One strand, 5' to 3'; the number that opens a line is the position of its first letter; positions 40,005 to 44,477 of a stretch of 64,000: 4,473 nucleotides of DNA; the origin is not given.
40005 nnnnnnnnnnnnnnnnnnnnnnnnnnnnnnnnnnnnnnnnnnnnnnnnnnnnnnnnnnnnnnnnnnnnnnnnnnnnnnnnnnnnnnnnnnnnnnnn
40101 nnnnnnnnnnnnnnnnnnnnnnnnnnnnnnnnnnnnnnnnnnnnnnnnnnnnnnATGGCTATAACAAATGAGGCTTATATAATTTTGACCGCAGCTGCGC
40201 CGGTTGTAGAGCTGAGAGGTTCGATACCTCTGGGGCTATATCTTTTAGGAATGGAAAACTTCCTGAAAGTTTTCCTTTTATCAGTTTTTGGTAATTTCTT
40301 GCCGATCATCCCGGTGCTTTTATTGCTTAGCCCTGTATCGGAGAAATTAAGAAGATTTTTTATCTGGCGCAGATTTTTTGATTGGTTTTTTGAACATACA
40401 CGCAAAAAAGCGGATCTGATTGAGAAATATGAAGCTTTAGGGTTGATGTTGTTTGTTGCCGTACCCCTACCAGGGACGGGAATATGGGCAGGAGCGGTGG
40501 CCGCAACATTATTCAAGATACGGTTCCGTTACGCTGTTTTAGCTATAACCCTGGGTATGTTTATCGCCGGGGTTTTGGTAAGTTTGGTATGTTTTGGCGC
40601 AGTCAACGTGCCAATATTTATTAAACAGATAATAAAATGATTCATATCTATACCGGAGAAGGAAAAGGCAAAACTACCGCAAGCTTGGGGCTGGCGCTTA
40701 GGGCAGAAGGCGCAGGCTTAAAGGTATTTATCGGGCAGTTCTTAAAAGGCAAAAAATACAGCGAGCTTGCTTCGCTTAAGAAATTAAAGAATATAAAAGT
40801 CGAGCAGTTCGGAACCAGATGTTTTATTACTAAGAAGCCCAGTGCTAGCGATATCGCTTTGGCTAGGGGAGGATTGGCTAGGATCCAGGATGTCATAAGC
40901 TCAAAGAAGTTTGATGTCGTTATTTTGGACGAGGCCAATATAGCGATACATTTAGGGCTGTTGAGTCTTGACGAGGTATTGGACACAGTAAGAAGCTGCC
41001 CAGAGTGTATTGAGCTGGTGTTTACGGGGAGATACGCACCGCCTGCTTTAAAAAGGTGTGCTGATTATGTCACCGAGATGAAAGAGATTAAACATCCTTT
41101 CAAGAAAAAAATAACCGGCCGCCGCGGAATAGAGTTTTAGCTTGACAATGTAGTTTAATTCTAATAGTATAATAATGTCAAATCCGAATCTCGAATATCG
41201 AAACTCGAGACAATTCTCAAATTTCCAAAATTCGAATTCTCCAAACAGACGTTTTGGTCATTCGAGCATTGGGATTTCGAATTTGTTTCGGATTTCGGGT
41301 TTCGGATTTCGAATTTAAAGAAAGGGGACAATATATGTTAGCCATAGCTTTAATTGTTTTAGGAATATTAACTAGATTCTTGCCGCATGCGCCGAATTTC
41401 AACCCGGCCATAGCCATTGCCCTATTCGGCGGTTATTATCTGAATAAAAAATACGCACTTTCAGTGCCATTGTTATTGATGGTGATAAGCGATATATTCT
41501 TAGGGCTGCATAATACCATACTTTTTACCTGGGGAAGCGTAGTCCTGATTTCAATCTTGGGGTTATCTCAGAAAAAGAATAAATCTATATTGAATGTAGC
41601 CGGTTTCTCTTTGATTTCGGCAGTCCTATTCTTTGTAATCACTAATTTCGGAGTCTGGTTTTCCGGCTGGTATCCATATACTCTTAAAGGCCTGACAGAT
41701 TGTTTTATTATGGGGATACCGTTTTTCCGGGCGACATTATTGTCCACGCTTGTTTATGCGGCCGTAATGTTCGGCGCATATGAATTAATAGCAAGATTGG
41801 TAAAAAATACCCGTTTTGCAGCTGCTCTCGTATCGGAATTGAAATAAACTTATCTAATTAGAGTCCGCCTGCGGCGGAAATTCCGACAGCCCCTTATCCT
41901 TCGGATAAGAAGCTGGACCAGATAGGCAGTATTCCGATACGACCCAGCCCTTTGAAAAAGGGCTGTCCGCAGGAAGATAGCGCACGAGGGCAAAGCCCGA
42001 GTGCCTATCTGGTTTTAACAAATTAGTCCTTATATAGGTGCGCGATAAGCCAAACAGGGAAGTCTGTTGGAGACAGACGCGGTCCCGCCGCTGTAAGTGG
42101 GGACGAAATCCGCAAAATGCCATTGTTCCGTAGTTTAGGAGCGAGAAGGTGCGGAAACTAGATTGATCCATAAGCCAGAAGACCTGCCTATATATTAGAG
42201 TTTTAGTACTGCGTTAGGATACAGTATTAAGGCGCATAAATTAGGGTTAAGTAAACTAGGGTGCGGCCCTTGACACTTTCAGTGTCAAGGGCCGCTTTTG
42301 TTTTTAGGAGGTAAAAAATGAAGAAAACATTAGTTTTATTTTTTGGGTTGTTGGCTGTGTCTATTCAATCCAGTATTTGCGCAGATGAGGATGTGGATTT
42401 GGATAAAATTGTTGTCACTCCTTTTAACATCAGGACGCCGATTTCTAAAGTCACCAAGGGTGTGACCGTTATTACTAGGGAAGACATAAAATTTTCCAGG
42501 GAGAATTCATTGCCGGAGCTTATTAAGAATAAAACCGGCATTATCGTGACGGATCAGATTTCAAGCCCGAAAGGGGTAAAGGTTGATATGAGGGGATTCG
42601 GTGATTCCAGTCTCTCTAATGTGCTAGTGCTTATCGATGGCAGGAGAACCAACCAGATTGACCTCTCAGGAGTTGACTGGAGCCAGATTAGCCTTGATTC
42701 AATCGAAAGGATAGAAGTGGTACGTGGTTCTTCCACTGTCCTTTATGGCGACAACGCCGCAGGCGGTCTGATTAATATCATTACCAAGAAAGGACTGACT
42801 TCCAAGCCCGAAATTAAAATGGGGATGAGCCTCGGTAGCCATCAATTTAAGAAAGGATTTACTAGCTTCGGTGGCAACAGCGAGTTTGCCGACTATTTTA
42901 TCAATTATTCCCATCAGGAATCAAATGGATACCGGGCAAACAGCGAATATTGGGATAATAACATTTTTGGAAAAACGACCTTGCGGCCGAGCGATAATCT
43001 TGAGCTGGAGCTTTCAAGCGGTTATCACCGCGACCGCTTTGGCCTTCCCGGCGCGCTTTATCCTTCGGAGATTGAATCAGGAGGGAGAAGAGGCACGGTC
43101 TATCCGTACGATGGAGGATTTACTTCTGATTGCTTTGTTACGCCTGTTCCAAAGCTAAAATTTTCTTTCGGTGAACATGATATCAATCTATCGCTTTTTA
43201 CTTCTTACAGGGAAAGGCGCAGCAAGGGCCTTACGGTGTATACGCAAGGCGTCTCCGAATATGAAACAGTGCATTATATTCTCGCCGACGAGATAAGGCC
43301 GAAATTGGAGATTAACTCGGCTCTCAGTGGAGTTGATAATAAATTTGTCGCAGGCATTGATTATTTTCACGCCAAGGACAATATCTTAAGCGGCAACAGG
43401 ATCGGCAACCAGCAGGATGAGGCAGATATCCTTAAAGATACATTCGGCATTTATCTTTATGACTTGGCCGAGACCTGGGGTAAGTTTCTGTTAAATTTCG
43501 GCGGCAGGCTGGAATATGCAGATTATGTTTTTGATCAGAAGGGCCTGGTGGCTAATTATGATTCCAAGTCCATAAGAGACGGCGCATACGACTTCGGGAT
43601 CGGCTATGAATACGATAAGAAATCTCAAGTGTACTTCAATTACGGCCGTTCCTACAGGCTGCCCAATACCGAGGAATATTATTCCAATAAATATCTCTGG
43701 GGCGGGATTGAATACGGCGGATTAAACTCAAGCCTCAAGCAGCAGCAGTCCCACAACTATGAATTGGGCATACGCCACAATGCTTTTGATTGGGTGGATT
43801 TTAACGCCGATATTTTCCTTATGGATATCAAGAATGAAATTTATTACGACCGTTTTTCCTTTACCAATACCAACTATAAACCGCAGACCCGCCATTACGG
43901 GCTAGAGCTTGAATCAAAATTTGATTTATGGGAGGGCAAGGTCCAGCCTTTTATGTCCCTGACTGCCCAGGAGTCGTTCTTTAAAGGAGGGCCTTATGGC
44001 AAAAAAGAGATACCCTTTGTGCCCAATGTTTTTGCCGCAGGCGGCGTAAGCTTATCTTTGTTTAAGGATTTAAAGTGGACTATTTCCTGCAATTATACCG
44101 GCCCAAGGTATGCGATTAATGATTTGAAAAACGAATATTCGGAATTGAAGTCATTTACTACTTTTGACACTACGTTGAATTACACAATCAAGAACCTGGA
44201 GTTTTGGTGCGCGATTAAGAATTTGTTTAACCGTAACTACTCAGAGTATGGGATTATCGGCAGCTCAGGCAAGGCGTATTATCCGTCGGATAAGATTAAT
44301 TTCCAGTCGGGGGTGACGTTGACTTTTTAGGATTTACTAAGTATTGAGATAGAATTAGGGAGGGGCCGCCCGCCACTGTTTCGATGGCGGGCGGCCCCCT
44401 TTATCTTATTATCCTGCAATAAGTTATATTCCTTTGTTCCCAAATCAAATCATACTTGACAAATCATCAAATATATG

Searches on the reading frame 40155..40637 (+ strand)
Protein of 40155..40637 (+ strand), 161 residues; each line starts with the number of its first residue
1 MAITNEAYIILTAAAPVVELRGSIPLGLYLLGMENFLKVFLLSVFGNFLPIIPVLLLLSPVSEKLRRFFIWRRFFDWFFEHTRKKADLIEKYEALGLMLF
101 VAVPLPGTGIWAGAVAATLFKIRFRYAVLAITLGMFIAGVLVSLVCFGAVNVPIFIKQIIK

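Call 66: search_protein_families(library=pfam, proteins=[window:40155-40637:+], max_evalue=0.001)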
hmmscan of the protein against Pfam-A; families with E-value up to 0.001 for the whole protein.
window:40155-40637:+ (161 aa): 1 family
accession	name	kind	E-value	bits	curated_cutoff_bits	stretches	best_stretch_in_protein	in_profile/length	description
PF06695.16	Sm_multidrug_ex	-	1e-37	129.8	30.7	1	19-140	1-120/121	Putative small multi-drug export protein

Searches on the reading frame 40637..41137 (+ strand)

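Call 66: search_protein_families(library=pfam, proteins=[window:40637-41137:+], max_evalue=0.001)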
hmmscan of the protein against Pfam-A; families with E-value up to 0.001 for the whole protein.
window:40637-41137:+ (167 aa): 1 family
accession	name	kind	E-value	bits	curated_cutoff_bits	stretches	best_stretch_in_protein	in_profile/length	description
PF02572.21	CobA_CobO_BtuR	-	4.5e-60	203.2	25.7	1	1-167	4-172/172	ATP:corrinoid adenosyltransferase BtuR/CobO/CobP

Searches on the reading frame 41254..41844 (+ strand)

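Call 66: search_protein_families(library=pfam, proteins=[window:41254-41844:+], max_evalue=0.001)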
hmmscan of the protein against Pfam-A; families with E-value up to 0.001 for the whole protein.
window:41254-41844:+ (197 aa): 1 family
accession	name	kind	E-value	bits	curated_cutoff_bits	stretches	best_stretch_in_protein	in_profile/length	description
PF20221.3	DUF6580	-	2.7e-48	164.7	27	1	25-182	5-158/162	Family of unknown function (DUF6580)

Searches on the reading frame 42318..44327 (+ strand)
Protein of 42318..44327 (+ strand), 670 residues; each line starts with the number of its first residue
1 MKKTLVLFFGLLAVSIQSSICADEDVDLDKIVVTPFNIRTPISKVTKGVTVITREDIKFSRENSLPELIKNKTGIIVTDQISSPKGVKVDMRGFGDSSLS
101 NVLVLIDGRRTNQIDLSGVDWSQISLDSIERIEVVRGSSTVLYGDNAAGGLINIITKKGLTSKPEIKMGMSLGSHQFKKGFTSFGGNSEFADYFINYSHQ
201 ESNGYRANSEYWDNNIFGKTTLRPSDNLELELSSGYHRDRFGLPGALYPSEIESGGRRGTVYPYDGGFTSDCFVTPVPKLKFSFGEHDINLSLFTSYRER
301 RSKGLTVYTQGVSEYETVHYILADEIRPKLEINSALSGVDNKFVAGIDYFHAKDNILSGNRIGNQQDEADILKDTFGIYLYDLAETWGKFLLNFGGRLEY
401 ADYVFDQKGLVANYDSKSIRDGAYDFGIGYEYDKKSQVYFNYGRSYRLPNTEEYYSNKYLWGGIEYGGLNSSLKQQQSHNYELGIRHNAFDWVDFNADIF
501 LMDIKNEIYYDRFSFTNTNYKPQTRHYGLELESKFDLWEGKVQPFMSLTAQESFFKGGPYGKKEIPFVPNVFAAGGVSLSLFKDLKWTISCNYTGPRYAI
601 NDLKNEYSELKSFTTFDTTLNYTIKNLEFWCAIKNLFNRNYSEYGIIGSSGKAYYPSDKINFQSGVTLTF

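Call 8: search_protein_families(library=ncbifam, proteins=[window:42318-44327:+], max_evalue=1)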
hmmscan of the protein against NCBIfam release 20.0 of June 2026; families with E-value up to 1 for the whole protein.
window:42318-44327:+ (670 aa): 32 families (the best 25 are shown)
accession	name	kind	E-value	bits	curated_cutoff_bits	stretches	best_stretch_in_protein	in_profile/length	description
TIGR01779.1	TonB-B12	equivalog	1e-44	153.1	599.7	2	3-208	3-205/614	TonB-dependent vitamin B12 receptor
TIGR01783.1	TonB-siderophor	subfamily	1.9e-40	139.2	223.5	2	49-243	6-197/649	TonB-dependent siderophore receptor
TIGR01785.1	TonB-hemin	subfamily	8.7e-33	113.7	316.85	2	28-233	1-219/677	TonB-dependent heme/hemoglobin receptor family protein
NF007926.1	PRK10641.1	equivalog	7.4e-32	110.7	836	3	11-179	10-173/617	TonB-dependent vitamin B12 receptor BtuB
NF049946.1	TonB_dep_CU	exception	3.6e-31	108.2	700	2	22-214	36-230/683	TonB-dependent receptor, CU motif-type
TIGR01786.1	TonB-hemlactrns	subfamily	4.6e-31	107.9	323.75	2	31-211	3-194/719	TonB-dependent hemoglobin/transferrin/lactoferrin family receptor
NF049947.1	TonB_dep_PCPU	exception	2.9e-29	101.8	800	2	21-250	29-261/685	TonB-dependent receptor, PCPU motif-type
NF049944.1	TonB_dep_PUIUD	equivalog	4.9e-24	84.7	850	2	23-223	35-240/686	TonB-dependent receptor, PUIUD motif-type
NF053590.1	TonB_dep_TOL0244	equivalog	6.3e-24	84.5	645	1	28-187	10-168/604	TOL_0244 family TonB-dependent receptor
NF010010.0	PRK13483.1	equivalog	7.6e-22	77.1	927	2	11-172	14-179/660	ligand-gated channel protein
NF041535.1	TonB_rec_PqqU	equivalog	1e-20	73.7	1200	2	47-232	18-210/676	TonB-dependent receptor PqqU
NF010012.0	PRK13486.1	equivalog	8.9e-20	70.6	924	2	17-160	18-161/696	TonB-dependent receptor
NF007465.0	PRK10044.1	equivalog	1.2e-19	70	803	2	37-236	71-268/726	ferrichrome porin FhuA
NF052649.1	TonRcptRhtA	equivalog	1.9e-19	69.4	1100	2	23-174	36-182/744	TonB-dependent siderophore receptor RhtA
NF007478.2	PRK10064.1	equivalog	8e-19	67.3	745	1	13-158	16-159/663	catecholate siderophore receptor CirA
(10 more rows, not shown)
